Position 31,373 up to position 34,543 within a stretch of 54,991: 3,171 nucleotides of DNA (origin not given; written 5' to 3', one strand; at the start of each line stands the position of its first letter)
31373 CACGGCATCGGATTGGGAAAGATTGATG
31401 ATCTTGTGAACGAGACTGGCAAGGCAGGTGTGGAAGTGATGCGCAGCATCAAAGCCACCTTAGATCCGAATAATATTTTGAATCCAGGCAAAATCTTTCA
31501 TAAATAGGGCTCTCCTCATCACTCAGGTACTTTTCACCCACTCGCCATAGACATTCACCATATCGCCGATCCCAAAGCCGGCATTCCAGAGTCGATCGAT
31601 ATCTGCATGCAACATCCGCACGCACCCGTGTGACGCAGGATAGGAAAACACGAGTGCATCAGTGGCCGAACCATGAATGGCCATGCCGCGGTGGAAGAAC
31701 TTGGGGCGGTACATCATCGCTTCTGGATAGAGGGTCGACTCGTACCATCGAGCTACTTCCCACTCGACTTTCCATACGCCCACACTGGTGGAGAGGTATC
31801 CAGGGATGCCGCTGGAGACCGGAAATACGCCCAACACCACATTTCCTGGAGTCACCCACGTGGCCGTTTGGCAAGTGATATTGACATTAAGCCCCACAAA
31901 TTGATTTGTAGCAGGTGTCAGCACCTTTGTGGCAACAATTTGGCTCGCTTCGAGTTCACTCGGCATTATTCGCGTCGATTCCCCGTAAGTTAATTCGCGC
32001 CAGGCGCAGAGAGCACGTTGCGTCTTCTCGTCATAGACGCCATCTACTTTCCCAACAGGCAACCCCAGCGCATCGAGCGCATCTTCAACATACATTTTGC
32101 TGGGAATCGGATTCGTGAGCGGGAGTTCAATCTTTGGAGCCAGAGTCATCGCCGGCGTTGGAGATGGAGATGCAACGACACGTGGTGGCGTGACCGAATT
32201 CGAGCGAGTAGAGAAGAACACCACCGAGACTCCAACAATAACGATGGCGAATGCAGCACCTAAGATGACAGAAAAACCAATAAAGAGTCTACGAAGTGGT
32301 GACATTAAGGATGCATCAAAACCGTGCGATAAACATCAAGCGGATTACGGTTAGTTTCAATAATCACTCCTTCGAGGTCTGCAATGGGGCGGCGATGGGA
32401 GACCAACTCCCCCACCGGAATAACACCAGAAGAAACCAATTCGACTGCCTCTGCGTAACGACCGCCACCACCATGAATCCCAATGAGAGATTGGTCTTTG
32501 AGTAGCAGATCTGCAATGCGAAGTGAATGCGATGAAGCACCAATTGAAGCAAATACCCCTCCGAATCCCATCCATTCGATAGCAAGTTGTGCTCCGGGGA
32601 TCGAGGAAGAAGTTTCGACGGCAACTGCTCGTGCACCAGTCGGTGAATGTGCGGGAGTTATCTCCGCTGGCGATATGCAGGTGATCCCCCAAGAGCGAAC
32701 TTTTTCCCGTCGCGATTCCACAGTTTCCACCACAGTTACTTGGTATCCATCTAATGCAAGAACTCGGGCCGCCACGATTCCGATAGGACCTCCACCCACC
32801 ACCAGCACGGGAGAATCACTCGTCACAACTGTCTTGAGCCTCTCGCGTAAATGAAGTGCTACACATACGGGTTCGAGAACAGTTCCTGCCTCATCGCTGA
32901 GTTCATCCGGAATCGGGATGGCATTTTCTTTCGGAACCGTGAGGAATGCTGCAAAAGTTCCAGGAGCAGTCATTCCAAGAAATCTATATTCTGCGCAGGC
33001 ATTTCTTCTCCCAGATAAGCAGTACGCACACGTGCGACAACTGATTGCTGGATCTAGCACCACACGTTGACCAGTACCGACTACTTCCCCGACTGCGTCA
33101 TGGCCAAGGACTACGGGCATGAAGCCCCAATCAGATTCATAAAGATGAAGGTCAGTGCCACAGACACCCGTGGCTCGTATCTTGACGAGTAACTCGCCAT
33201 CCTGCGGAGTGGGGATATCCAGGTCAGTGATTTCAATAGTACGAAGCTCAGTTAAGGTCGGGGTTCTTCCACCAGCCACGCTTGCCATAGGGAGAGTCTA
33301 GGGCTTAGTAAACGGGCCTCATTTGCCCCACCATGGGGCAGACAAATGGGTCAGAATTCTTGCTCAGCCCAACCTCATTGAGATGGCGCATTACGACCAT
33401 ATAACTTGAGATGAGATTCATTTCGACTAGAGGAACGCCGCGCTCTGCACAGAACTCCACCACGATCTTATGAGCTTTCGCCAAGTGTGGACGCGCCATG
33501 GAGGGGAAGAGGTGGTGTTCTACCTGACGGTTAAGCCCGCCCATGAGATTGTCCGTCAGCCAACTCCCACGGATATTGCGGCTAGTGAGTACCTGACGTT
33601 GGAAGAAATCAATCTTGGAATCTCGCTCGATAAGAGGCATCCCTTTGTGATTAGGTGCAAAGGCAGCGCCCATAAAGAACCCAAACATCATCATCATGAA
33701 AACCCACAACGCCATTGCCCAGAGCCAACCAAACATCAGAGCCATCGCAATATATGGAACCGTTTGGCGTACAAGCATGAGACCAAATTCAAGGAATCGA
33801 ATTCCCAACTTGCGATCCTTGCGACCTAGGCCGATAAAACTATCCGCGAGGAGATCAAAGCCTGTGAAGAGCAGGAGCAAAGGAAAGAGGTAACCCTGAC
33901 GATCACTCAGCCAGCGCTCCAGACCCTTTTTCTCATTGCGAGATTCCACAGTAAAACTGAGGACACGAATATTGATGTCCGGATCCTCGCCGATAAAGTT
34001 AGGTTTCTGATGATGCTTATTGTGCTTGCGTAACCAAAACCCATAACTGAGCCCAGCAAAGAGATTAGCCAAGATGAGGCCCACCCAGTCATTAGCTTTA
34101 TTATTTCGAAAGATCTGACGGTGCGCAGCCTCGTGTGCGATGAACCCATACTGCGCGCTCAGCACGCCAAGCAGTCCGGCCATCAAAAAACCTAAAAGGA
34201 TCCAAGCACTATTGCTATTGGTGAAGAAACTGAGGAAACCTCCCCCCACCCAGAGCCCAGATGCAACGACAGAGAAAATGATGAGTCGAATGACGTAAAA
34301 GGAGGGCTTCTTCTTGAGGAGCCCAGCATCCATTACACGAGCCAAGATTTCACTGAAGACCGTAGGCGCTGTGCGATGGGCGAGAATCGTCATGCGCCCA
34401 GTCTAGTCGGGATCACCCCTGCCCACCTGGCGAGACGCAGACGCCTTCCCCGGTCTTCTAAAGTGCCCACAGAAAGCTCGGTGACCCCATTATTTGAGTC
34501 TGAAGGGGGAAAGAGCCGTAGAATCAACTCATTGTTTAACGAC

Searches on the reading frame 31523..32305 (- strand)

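Call 80: search_protein_families(library=pfam, proteins=[window:31523-32305:-], max_evalue=0.001)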
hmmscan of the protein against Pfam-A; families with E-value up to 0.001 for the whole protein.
window:31523-32305:- (260 aa): 1 family
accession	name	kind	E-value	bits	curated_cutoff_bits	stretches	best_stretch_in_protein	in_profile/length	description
PF03734.19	YkuD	-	8.1e-12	46.4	23.4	1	141-241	6-136/146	L,D-transpeptidase catalytic domain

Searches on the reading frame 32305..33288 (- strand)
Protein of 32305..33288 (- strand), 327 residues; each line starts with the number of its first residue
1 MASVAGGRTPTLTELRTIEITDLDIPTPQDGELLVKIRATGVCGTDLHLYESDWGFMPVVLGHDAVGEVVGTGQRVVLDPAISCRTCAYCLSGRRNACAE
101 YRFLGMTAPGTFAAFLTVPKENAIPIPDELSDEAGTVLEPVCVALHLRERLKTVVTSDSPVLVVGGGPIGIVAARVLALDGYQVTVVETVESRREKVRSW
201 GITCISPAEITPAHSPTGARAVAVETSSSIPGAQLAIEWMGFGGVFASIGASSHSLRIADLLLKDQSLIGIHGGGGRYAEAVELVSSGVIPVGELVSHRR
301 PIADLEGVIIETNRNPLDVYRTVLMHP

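Call 5: search_protein_families(library=pfam, proteins=[window:32305-33288:-], max_evalue=0.01)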
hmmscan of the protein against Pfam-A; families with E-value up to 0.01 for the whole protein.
window:32305-33288:- (327 aa): 11 families
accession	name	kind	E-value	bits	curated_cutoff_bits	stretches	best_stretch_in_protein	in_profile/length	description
PF08240.17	ADH_N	-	7.8e-24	84.4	23.5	1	30-128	2-104/104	Alcohol dehydrogenase GroES-like domain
PF00107.32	ADH_zinc_N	-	6.6e-10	39.5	31.8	1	168-286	1-128/129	Zinc-binding dehydrogenase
PF01494.25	FAD_binding_3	-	1.8e-07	31.2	22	1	159-204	2-47/349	FAD binding domain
PF07992.20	Pyr_redox_2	-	0.0001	22.3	26.1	1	126-191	116-175/291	Pyridine nucleotide-disulphide oxidoreductase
PF00070.33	Pyr_redox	-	0.00017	22.5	22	1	161-189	2-30/82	Pyridine nucleotide-disulphide oxidoreductase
PF01266.30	DAO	-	0.00022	21.3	27.9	1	161-189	2-30/353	FAD dependent oxidoreductase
PF13450.12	NAD_binding_8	-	0.00041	21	21.9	1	163-189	1-27/68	NAD(P)-binding Rossmann-like domain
PF03486.20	HI0933_like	-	0.0014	18.5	50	1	161-201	3-43/244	HI0933-like protein Rossmann domain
PF02254.24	TrkA_N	-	0.002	18.9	23.8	1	161-205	1-45/116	TrkA-N domain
PF01262.27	AlaDh_PNT_C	-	0.0027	17.6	23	1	157-211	27-82/214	Alanine dehydrogenase/PNT, C-terminal domain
PF01946.23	Thi4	-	0.0078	15.9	26.2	0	154-189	15-49/235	Thi4 family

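Call 6: search_protein_families(library=ncbifam, proteins=[window:32305-33288:-], max_evalue=0.01)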
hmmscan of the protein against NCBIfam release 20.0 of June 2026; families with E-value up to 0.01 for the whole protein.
window:32305-33288:- (327 aa): 59 families (the best 25 are shown)
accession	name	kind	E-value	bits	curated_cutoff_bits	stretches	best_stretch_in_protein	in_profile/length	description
NF003808.0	PRK05396.1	equivalog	1.2e-38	132.9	380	1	17-306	12-322/341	L-threonine 3-dehydrogenase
TIGR00692.1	tdh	equivalog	5.7e-38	130.8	458.35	1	17-306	10-322/340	L-threonine 3-dehydrogenase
NF007489.0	PRK10083.1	equivalog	8.8e-34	117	376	1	17-202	11-207/339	Zn-dependent oxidoreductase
NF041097.1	keto_inos_dh_IolM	equivalog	1.6e-33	115.9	450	1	17-313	39-378/389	scyllo-inosose 3-dehydrogenase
NF007375.0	PRK09880.1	equivalog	2.8e-29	102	469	1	16-310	14-328/344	L-idonate 5-dehydrogenase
NF010344.0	PRK13771.1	subfamily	1.4e-23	83.4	349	1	17-290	12-300/334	putative alcohol dehydrogenase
TIGR03201.1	dearomat_had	equivalog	1.6e-22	80.1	338.65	1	19-317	12-341/349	6-hydroxycyclohex-1-ene-1-carbonyl-CoA dehydrogenase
NF007642.0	PRK10309.1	equivalog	1.5e-21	77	550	1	18-205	12-209/347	galactitol-1-phosphate 5-dehydrogenase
TIGR03366.1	HpnZ_proposed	hypoth_equivalog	1.4e-20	73.8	328.1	1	26-254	1-257/315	putative phosphonate catabolism associated alcohol dehydrogenase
NF047908.1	AldhRedAhr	equivalog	1.8e-20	73.1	470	1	18-254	16-264/335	NADPH-dependent aldehyde reductase Ahr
TIGR02822.1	adh_fam_2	subfamily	3.7e-20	72.2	283.5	1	16-248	13-252/329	zinc-binding alcohol dehydrogenase family protein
NF041172.1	AcrlCoa_red_Thmprot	equivalog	7.4e-19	67.9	500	1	17-288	12-299/334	acryloyl-CoA reductase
TIGR03989.1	Rxyl_3153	subfamily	5e-18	65.5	440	2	16-99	12-106/370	NDMA-dependent alcohol dehydrogenase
NF006940.0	PRK09422.1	equivalog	3.7e-16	59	344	1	13-176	7-180/338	alcohol dehydrogenase AdhP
TIGR02818.1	adh_III_F_hyde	equivalog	5.7e-13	48.6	543.95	1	17-102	13-109/368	S-(hydroxymethyl)glutathione dehydrogenase/class III alcohol dehydrogenase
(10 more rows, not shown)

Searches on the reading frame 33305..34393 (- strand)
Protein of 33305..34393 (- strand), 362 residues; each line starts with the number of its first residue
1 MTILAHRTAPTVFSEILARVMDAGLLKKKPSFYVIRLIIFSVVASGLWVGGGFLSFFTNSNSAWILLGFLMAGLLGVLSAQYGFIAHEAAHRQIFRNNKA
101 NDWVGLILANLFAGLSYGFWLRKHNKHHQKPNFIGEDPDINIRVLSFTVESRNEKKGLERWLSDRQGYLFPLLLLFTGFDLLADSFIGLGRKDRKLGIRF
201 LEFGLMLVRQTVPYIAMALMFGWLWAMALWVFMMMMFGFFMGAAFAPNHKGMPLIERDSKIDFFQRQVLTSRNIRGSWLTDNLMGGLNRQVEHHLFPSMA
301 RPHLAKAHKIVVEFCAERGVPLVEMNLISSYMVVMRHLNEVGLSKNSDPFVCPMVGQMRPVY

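Call 5: search_protein_families(library=pfam, proteins=[window:33305-34393:-], max_evalue=0.01)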
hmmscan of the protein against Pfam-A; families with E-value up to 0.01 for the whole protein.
window:33305-34393:- (362 aa): 1 family
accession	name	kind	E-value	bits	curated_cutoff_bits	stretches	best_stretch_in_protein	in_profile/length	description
PF00487.30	FA_desaturase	-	4.9e-40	138.3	29.7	1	65-323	5-250/253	Fatty acid desaturase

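Call 6: search_protein_families(library=ncbifam, proteins=[window:33305-34393:-], max_evalue=0.01)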
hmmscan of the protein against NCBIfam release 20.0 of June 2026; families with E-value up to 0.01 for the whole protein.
window:33305-34393:- (362 aa): 5 families
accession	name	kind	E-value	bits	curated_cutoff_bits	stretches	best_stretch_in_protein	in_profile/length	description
NF045690.1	BCarotKetCrtW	equivalog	6.7e-08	32.1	350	1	84-140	73-129/257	beta-carotene ketolase CrtW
NF052548.1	FAdesatDesABac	equivalog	2.7e-07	30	500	1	53-310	41-291/328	Delta(5) desaturase DesA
NF041365.1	GntB_guanitoxin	equivalog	3.8e-07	29.8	380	1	83-312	64-279/308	guanitoxin biosynthesis L-arginine gamma (S) hydroxylase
NF052549.1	FAdesatDesBBac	equivalog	2.8e-06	26.8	500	1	51-319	42-297/340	Delta(10) desaturase DesB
NF045688.1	BCarotHydoxCrtR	equivalog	1.7e-05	24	475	1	54-140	42-122/297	beta-carotene hydroxylase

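Call 7: search_protein_families(library=padloc, proteins=[window:33305-34393:-], max_evalue=0.01)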
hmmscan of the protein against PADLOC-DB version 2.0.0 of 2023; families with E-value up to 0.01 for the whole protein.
window:33305-34393:- (362 aa): 0 families

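Call 63: search_solved_structures(query=window:33305-34393:-, max_evalue=0.01)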
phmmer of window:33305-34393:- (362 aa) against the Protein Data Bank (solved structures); distinct sequences matched with E-value up to 0.01: 0.
